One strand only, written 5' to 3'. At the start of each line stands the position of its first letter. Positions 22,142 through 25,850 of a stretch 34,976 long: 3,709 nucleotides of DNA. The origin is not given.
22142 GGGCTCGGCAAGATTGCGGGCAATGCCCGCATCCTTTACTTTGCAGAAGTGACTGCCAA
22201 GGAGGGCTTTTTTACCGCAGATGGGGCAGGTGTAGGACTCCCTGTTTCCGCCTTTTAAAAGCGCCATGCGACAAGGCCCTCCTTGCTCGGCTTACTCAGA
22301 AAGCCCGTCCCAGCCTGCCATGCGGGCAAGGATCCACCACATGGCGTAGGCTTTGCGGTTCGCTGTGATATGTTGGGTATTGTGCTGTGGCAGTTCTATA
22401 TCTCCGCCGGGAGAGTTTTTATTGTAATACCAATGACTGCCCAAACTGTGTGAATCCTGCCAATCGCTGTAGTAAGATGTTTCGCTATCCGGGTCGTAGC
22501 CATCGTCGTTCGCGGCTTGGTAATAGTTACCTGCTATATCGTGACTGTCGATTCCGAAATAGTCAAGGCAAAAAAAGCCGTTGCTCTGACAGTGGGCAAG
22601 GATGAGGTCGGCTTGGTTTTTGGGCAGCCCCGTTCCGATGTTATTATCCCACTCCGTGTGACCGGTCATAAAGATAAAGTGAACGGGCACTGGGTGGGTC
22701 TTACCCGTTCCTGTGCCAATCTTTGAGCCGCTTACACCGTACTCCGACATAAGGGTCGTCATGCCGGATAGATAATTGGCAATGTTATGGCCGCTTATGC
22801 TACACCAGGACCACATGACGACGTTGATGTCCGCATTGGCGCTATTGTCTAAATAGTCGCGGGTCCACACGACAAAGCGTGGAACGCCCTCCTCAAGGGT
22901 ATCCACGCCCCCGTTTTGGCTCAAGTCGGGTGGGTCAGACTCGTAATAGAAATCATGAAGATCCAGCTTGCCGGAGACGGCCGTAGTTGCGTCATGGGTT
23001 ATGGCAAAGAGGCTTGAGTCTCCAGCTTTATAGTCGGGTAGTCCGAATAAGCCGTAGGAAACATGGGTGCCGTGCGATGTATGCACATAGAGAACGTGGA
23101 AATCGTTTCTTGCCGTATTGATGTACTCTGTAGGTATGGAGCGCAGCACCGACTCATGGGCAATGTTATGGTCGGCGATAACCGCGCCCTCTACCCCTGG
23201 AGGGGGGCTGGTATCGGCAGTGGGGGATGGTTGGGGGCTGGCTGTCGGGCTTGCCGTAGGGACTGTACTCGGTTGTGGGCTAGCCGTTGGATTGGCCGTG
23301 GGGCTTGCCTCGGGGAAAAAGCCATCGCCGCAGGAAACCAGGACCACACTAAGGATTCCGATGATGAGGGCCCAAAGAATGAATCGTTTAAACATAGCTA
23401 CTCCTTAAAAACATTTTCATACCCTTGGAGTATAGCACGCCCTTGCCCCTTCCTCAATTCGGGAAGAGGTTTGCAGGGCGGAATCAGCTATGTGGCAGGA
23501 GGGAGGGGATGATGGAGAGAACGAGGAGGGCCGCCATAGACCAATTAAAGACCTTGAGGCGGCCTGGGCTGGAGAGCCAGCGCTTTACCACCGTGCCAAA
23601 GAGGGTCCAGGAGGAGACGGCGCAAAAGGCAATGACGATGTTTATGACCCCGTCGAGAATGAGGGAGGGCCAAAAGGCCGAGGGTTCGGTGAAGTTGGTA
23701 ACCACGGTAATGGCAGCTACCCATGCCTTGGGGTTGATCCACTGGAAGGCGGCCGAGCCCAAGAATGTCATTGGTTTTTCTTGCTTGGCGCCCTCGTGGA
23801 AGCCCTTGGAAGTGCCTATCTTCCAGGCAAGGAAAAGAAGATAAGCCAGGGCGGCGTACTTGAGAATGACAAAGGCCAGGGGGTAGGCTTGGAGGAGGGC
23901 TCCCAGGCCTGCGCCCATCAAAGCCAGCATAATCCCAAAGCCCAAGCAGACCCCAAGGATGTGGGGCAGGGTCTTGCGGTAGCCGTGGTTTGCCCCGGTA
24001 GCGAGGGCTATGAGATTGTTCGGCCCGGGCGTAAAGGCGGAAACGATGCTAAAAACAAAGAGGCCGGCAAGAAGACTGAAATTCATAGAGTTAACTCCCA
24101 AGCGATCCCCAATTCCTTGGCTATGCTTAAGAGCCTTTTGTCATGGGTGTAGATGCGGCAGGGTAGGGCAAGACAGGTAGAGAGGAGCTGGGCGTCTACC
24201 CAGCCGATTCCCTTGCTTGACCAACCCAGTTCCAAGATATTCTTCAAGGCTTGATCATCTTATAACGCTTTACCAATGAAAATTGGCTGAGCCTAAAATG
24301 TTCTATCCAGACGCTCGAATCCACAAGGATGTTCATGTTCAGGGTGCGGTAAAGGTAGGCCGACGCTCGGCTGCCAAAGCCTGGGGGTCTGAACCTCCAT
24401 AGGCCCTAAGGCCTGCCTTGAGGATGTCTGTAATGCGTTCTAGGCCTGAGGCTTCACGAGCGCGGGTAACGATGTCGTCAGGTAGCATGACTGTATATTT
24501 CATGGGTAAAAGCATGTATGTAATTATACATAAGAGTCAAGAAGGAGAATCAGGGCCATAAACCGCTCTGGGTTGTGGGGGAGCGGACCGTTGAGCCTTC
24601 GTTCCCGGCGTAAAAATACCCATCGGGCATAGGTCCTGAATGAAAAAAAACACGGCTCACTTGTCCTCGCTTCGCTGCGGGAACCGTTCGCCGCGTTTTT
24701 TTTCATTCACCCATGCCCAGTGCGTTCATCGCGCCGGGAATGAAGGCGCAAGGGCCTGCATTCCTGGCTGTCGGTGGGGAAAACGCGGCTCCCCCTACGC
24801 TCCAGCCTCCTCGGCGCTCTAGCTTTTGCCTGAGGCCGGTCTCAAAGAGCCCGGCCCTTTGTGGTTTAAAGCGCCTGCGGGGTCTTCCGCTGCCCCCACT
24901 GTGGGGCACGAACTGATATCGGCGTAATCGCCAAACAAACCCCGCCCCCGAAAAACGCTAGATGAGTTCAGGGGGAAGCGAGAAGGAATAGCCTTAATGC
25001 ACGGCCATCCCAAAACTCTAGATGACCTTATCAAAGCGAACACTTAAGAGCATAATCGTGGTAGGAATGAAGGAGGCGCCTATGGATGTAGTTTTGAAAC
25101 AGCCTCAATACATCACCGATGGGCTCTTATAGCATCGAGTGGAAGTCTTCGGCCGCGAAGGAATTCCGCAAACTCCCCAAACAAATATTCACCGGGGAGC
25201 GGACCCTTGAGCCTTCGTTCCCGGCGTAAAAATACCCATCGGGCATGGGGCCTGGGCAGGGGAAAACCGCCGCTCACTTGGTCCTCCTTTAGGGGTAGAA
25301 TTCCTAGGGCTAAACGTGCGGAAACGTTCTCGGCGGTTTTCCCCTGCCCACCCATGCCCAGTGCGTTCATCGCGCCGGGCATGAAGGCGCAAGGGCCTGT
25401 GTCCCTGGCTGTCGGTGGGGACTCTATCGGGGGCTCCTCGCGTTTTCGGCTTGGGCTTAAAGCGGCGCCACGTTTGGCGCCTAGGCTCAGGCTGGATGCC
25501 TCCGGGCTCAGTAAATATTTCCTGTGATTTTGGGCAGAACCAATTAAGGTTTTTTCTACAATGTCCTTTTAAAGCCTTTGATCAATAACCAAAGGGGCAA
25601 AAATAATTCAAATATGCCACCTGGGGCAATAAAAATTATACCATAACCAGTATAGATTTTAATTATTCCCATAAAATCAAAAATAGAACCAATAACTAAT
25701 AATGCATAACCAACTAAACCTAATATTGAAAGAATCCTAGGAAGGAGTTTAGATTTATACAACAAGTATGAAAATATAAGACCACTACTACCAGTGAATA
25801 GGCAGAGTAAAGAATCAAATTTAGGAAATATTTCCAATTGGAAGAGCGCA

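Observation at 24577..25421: Two copies of a ~200-230 bp nested-hairpin element whose inner stems differ but stay perfectly complementary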

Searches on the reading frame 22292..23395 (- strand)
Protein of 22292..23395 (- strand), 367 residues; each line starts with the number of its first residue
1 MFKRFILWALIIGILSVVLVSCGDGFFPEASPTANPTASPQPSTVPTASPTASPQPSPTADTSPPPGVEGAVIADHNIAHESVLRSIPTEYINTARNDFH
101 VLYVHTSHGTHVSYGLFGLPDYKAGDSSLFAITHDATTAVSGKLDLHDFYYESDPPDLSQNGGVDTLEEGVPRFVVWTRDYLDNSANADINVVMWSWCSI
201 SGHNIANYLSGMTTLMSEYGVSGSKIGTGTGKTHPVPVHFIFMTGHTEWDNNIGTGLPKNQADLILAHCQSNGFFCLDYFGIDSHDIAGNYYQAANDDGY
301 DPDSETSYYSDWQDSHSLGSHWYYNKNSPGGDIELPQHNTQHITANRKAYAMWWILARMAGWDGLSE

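Call 17: search_protein_families(library=pfam, proteins=[window:22292-23395:-], max_evalue=0.01)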
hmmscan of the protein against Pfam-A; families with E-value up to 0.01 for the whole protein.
window:22292-23395:- (367 aa): 0 families

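Call 28: find_encoding_contigs(protein=window:22292-23395:-, flank=10000, max_places=10)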
Protein window:22292-23395:- (367 aa): no gene with exactly this product is on record in the collection.

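Call 82: search_protein_families(library=ncbifam, proteins=[window:22292-23395:-], max_evalue=0.01)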
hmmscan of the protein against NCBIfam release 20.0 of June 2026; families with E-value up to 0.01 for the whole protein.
window:22292-23395:- (367 aa): 0 families

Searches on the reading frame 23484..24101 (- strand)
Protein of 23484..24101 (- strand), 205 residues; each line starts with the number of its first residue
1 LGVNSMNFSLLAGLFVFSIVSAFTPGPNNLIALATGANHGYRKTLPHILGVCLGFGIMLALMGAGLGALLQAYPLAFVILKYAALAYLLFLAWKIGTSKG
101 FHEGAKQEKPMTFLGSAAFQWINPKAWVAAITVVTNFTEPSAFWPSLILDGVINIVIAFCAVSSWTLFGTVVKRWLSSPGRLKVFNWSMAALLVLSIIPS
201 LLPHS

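Call 17: search_protein_families(library=pfam, proteins=[window:23484-24101:-], max_evalue=0.01)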
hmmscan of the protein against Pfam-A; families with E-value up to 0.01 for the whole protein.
window:23484-24101:- (205 aa): 1 family
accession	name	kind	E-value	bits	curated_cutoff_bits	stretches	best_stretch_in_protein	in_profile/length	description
PF01810.24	LysE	-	4.4e-17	62.6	25.6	1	21-194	3-183/193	LysE type translocator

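Call 22: find_encoding_contigs(protein=window:23484-24101:-, flank=10000, max_places=10)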
Protein window:23484-24101:- (205 aa): no gene with exactly this product is on record in the collection.

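Call 45: find_homologous_proteins(query=window:23484-24101:-, max_evalue=1e-20)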
Query window:23484-24101:- (205 aa): 2719 proteins with E <= 1e-20 among 5437 candidates; the best 120 are listed.
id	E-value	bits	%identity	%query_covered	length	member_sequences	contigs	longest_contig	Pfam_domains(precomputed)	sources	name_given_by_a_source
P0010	6.6e-125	433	100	98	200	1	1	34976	PF01810.25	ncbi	-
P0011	5.8e-87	309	70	98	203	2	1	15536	PF01810.25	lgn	-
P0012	4.3e-85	303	70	96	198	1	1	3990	PF01810.25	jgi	jgi:threonine/homoserine/homoserine lactone efflux protein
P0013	3.8e-84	300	69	95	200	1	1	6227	PF01810.25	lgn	-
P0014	2.8e-83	297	70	94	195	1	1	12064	PF01810.25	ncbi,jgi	-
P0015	2.9e-83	297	68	96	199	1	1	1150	PF01810.25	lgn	-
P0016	1.7e-81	291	67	98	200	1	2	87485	PF01810.25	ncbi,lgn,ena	-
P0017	5.5e-81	289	66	96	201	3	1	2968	PF01810.25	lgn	-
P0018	5.6e-81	289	64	96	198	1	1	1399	PF01810.25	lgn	-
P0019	7.0e-81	289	71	90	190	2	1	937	PF01810.25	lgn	-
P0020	8.9e-80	285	65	96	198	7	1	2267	PF01810.25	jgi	-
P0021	9.7e-80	285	64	96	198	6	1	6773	PF01810.25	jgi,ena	-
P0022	2.0e-79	284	65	96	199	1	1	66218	PF01810.25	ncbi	ncbi:LysE family translocator [Treponema sp.]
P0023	1.7e-78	281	67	90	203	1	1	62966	PF01810.25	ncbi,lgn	-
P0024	4.6e-78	280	67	96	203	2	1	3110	PF01810.25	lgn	-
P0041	3.8e-73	264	71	84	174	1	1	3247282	PF01810.25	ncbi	-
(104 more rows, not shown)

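Call 46: find_encoding_contigs(protein=P0010, flank=3000, max_places=3)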
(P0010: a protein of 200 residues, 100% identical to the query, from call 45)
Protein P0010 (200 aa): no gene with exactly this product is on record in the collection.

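Call 47: find_encoding_contigs(protein=P0041, flank=10000, max_places=3)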
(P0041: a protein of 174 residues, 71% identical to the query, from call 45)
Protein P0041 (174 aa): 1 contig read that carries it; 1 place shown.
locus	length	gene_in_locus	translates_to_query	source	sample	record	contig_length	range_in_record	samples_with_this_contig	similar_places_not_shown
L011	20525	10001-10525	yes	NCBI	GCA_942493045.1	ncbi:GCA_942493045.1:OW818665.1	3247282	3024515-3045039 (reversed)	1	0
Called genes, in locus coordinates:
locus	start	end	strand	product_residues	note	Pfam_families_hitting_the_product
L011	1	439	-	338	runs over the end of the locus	PF02615:Ldh_2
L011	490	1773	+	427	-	PF07690:MFS_1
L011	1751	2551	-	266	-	-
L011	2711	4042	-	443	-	PF07690:MFS_1, PF11700:ATG22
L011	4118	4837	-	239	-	PF01553:Acyltransferase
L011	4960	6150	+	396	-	PF00334:NDK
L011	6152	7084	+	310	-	PF00849:PseudoU_synth_2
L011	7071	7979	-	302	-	PF00691:OmpA (faint)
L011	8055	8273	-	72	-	PF12843:QSregVF_b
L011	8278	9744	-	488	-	PF00037:Fer4 (faint), PF12801:Fer4_5, PF13237:Fer4_10, PF12838:Fer4_7 (weak), PF13187:Fer4_9 (weak)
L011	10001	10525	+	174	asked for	PF01810:LysE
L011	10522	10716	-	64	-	PF09962:DUF2196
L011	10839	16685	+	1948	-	PF20148:DUF6531 (faint), PF25023:TEN_YD-shell (weak), PF05593:RHS_repeat (weak), PF25023:TEN_YD-shell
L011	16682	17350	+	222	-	-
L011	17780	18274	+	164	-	-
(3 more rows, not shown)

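Call 67: find_encoding_contigs(protein=P0011, flank=10000, max_places=3)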
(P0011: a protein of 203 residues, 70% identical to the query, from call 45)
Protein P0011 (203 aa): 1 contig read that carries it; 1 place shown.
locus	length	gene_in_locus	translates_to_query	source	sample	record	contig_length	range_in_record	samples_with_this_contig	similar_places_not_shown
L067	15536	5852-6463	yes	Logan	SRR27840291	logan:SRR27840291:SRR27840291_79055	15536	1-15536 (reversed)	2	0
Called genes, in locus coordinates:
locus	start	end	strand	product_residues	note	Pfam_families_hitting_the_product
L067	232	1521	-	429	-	PF01053:Cys_Met_Meta_PP, PF01041:DegT_DnrJ_EryC1, PF00155:Aminotran_1_2, PF01212:Beta_elim_lyase (weak), PF00266:Aminotran_5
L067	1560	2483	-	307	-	PF00291:PALP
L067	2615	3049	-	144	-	PF02082:Rrf2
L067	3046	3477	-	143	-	PF02082:Rrf2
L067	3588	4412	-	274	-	-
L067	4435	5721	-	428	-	-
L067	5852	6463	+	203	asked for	PF01810:LysE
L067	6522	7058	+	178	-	PF00027:cNMP_binding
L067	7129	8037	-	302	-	PF00691:OmpA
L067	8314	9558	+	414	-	PF01052:FliMN_C (faint)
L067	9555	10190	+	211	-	PF13545:HTH_Crp_2, PF13412:HTH_24 (faint)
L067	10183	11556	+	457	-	PF08450:SGL (faint), PF03088:Str_synth (faint), PF10282:Lactonase (faint), PF21783:YNCE (faint), PF22494:choice_anch_I (faint), PF23414:Beta-prop_EML_2 (faint), PF25174:Beta-prop_THOC3 (faint), PF07676:PD40 (faint), +1 more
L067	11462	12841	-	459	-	PF06123:CreD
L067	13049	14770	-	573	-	PF00672:HAMP (weak), PF00512:HisKA, PF02518:HATPase_c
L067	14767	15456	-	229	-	PF00072:Response_reg, PF00486:Trans_reg_C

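Call 68: find_encoding_contigs(protein=P0016, flank=10000, max_places=3)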
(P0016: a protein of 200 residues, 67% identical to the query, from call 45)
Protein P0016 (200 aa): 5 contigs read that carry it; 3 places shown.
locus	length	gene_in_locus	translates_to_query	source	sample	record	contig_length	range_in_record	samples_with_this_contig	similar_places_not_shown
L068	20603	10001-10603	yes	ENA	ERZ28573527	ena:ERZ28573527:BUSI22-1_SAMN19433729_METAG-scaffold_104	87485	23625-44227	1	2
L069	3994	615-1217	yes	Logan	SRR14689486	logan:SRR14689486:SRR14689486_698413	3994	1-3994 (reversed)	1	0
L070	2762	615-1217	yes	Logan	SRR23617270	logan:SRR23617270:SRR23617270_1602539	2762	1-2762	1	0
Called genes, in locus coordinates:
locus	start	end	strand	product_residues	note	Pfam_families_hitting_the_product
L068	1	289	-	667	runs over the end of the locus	PF00122:E1-E2_ATPase, PF00702:Hydrolase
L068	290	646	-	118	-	PF01022:HTH_5, PF12840:HTH_20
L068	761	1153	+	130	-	PF11026:DUF2721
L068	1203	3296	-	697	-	PF12437:GSIII_N, PF00120:Gln-synt_C, PF18318:Gln-synt_C-ter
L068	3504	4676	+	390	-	PF26049:RLMG_N, PF05175:MTS, PF06325:PrmA (weak), PF13847:Methyltransf_31 (weak), PF13649:Methyltransf_25 (weak)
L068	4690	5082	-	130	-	-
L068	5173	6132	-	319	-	PF00704:Glyco_hydro_18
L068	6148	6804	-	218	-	PF03692:CxxCxxCC (weak)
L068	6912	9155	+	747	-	PF13549:ATP-grasp_5, PF13380:CoA_binding_2, PF13607:Succ_CoA_lig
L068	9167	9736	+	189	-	PF00857:Isochorismatase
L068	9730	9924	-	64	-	PF09962:DUF2196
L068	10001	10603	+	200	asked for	PF01810:LysE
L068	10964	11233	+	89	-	-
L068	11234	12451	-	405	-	PF07690:MFS_1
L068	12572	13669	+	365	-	PF21570:ArgZ-like_C_2nd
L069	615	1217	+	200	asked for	PF01810:LysE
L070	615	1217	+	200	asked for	PF01810:LysE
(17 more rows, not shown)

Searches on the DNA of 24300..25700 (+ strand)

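Call 5: search_rna_families(source=window, start=24300, end=25700, threshold=evalue, max_evalue=10, show_alignments=3)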
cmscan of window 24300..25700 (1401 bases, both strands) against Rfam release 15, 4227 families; matches with E-value up to 10: 4.
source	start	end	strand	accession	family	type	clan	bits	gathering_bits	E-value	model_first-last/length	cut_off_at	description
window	25248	25354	+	RF03880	mir-1684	Gene; miRNA;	-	20.9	60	0.37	1-87/87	no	mir-1684 microRNA precursor family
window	25239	25361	+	RF03744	MIR3704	Gene; miRNA;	-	16.9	60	7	1-108/108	no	MIR3704 microRNA precursor family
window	25253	25350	+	RF03774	mir-2110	Gene; miRNA;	-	16.6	90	9.7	1-75/75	no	mir-2110 microRNA precursor family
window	24718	24790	+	RF01698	Chloroflexi-1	Gene; sRNA;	-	15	80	7.6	1-84/84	no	Chloroflexi-1 RNA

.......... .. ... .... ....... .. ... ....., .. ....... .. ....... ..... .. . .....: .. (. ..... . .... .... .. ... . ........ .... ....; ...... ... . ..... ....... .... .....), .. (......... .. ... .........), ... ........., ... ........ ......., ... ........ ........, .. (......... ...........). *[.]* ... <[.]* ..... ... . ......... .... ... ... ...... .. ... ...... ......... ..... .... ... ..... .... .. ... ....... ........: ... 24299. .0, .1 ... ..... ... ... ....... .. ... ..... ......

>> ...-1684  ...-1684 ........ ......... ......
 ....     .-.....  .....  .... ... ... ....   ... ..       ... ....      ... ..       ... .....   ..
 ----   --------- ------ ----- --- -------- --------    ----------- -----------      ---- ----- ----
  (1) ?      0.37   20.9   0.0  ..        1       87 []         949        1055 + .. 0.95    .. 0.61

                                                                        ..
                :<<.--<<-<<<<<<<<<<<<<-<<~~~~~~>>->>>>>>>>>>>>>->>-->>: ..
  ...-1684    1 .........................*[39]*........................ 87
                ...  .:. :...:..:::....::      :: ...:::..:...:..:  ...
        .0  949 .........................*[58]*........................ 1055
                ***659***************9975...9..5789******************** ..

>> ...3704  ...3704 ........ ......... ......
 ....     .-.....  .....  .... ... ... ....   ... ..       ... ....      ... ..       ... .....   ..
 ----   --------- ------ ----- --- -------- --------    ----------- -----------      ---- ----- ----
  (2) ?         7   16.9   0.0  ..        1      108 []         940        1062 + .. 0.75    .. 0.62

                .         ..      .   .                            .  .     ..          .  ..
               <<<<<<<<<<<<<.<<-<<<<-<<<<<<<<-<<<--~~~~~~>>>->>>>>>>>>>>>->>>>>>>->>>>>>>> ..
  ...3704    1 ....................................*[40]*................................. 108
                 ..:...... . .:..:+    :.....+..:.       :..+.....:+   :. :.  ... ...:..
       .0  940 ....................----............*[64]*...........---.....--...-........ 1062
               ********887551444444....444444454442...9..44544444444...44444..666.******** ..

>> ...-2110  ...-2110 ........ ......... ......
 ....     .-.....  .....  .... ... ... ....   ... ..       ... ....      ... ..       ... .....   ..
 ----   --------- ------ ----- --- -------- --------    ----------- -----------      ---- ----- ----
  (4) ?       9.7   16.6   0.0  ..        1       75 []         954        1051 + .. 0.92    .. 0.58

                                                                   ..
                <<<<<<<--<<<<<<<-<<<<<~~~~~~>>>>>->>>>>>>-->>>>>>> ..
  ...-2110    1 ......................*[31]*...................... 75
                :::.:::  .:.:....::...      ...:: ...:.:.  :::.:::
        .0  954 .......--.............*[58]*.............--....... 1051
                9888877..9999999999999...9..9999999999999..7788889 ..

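Call 24: search_dna_similar(query=window:25186-25431:+, collection=plasmids, mode=distant, max_evalue=0.01)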
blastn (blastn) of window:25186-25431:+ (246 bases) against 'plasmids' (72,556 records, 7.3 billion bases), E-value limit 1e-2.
No match.

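Call 25: search_dna_similar(query=window:25186-25431:+, collection=phages, mode=distant, max_evalue=0.01)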
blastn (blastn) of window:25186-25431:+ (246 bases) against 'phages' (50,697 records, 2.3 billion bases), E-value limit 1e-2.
No match.

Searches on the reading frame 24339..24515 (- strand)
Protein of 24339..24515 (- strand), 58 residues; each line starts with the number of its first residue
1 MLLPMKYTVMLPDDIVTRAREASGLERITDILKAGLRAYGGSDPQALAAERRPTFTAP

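Call 17: search_protein_families(library=pfam, proteins=[window:24339-24515:-], max_evalue=0.01)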
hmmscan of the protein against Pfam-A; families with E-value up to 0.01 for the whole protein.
window:24339-24515:- (58 aa): 0 families

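Call 57: search_protein_families(library=pfam, proteins=[window:24342-24503:-], max_evalue=1)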
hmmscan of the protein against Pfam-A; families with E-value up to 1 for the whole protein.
seq(54 aa): 1 family
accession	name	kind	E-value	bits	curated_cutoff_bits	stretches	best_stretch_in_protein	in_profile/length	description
PF23434.1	DUF7120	-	0.27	11.7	27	1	22-41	30-49/70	Family of unknown function (DUF7120)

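Call 65: find_encoding_contigs(protein=window:24339-24515:-, flank=10000, max_places=10)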
Protein window:24339-24515:- (58 aa): no gene with exactly this product is on record in the collection.

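Call 66: find_encoding_contigs(protein=window:24339-24503:-, flank=10000, max_places=10)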
Protein window:24339-24503:- (54 aa): no gene with exactly this product is on record in the collection.

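Call 73: search_protein_families(library=ncbifam, proteins=[window:24342-24503:-], max_evalue=10)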
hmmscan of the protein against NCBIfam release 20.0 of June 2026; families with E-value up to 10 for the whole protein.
seq(54 aa): 0 families

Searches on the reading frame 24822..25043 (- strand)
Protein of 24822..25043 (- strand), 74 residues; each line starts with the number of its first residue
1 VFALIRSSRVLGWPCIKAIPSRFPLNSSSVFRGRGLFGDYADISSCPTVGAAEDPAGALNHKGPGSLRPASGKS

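Call 57: search_protein_families(library=pfam, proteins=[window:24822-25043:-], max_evalue=1)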
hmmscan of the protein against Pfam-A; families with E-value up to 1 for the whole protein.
seq(74 aa): 0 families

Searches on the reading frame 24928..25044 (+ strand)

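Call 57: search_protein_families(library=pfam, proteins=[window:24928-25044:+], max_evalue=1)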
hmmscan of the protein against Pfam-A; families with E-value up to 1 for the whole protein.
seq(39 aa): 1 family
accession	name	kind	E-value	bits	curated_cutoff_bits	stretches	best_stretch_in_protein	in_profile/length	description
PF10686.14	YAcAr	-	0.03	14.6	28.2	1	8-36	18-46/66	YspA, cpYpsA-related SLOG family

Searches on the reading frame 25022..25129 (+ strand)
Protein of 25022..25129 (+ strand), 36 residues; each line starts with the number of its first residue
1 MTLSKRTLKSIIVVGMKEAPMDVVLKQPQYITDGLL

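Call 57: search_protein_families(library=pfam, proteins=[window:25022-25129:+], max_evalue=1)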
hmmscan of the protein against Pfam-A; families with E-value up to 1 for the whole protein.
seq(36 aa): 0 families

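Call 73: search_protein_families(library=ncbifam, proteins=[window:25022-25129:+], max_evalue=10)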
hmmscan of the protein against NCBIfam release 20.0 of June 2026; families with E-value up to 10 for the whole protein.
seq(36 aa): 0 families

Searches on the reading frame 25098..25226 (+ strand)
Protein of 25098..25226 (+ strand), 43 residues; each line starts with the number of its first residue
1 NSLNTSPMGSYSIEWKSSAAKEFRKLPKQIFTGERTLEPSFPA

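Call 57: search_protein_families(library=pfam, proteins=[window:25119-25226:+], max_evalue=1)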
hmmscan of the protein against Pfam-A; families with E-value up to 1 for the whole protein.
seq(36 aa): 0 families

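Call 58: search_solved_structures(query=window:25119-25226:+, max_evalue=10, show_alignments=3)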
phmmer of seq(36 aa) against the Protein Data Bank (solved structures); distinct sequences matched with E-value up to 10: 0.

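Call 73: search_protein_families(library=ncbifam, proteins=[window:25098-25226:+], max_evalue=10)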
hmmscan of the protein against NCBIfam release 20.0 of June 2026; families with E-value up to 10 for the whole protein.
seq(43 aa): 0 families

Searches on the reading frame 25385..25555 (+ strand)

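Call 57: search_protein_families(library=pfam, proteins=[window:25385-25555:+], max_evalue=1)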
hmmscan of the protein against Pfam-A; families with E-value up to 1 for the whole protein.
seq(57 aa): 1 family
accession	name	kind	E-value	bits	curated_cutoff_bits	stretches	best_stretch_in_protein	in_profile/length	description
PF21580.3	SelB_WHD3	-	0.12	12.9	27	1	16-34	26-45/51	Elongation factor SelB, third winged-helix domain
